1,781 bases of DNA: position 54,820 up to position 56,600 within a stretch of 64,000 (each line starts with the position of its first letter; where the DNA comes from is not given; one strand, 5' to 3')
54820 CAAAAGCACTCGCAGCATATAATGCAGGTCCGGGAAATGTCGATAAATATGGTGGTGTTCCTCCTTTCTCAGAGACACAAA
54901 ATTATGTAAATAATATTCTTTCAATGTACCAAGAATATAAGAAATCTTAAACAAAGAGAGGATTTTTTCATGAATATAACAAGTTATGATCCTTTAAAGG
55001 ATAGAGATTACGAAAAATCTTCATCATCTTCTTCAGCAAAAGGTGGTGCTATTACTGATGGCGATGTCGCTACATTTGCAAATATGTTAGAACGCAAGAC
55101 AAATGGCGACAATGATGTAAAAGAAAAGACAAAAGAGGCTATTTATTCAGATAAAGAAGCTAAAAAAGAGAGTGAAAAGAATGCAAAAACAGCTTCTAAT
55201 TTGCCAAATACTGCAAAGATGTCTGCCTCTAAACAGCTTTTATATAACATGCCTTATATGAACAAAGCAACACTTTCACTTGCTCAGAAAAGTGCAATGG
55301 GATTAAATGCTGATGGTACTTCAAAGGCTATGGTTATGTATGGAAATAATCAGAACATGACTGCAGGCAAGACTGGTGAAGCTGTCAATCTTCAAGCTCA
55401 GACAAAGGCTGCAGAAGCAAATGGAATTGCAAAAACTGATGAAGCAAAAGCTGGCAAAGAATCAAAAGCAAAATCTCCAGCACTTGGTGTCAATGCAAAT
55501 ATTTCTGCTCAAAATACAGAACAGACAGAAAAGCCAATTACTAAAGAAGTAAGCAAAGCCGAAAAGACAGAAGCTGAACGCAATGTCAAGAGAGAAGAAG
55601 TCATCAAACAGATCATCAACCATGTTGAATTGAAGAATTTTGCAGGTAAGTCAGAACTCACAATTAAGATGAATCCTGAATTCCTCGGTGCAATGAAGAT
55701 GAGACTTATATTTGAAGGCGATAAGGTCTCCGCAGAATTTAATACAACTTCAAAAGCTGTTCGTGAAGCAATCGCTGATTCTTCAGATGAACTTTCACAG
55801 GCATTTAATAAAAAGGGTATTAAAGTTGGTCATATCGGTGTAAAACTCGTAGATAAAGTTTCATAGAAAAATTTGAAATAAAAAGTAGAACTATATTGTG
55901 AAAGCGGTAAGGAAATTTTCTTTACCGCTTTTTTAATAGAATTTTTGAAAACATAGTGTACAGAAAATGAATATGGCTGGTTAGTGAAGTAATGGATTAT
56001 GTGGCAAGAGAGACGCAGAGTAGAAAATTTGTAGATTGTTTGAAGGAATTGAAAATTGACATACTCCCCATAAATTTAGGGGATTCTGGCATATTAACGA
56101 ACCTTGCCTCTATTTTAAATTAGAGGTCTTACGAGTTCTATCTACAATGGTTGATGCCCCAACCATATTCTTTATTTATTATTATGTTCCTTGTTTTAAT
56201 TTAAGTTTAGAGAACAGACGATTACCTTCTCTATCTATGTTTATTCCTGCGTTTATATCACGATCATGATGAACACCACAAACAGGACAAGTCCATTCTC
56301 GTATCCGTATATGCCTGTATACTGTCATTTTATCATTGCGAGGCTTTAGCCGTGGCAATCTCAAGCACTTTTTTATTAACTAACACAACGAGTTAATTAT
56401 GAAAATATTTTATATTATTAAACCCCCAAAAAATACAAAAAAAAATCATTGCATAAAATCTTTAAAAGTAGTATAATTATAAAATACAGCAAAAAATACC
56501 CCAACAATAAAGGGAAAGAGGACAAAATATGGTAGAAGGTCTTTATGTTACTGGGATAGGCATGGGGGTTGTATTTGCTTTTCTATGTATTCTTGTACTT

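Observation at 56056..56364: Second, longer copy of the same IS605-family RE/TnpB-tail remnant sits directly upstream of the oad promoter; the pair looks like a dispersed MITE-like family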

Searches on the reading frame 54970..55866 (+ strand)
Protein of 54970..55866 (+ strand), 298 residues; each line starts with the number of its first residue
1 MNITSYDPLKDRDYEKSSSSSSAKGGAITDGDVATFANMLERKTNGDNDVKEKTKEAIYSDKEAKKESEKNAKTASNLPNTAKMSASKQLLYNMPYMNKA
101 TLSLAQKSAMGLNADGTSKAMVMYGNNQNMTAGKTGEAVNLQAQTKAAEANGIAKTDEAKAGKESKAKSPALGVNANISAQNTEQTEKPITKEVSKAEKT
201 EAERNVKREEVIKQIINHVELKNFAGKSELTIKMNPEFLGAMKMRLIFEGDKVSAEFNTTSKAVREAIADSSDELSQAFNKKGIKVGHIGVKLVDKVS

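Call 12: find_encoding_contigs(protein=window:54970-55866:+, flank=10000, max_places=10)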
Protein window:54970-55866:+ (298 aa): 1 contig read that carries it; 1 place shown.
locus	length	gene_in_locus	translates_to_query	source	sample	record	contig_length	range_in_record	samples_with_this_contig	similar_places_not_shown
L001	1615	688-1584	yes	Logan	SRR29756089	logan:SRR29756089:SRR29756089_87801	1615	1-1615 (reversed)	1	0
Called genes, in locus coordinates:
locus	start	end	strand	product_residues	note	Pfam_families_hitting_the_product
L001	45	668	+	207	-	PF13406:SLT_2 (faint), PF01464:SLT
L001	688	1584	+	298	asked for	PF02120:Flg_hook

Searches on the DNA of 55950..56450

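Call 11: search_rna_families(source=window, start=55950, end=56450, threshold=evalue, max_evalue=10, show_alignments=3)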
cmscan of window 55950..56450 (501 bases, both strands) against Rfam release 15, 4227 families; matches with E-value up to 10: 1.
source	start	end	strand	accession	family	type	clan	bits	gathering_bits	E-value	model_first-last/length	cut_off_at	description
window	56038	56062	+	RF01346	CRISPR-DR36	Gene; CRISPR;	-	11.5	38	10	1-36/36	no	CRISPR RNA direct repeat element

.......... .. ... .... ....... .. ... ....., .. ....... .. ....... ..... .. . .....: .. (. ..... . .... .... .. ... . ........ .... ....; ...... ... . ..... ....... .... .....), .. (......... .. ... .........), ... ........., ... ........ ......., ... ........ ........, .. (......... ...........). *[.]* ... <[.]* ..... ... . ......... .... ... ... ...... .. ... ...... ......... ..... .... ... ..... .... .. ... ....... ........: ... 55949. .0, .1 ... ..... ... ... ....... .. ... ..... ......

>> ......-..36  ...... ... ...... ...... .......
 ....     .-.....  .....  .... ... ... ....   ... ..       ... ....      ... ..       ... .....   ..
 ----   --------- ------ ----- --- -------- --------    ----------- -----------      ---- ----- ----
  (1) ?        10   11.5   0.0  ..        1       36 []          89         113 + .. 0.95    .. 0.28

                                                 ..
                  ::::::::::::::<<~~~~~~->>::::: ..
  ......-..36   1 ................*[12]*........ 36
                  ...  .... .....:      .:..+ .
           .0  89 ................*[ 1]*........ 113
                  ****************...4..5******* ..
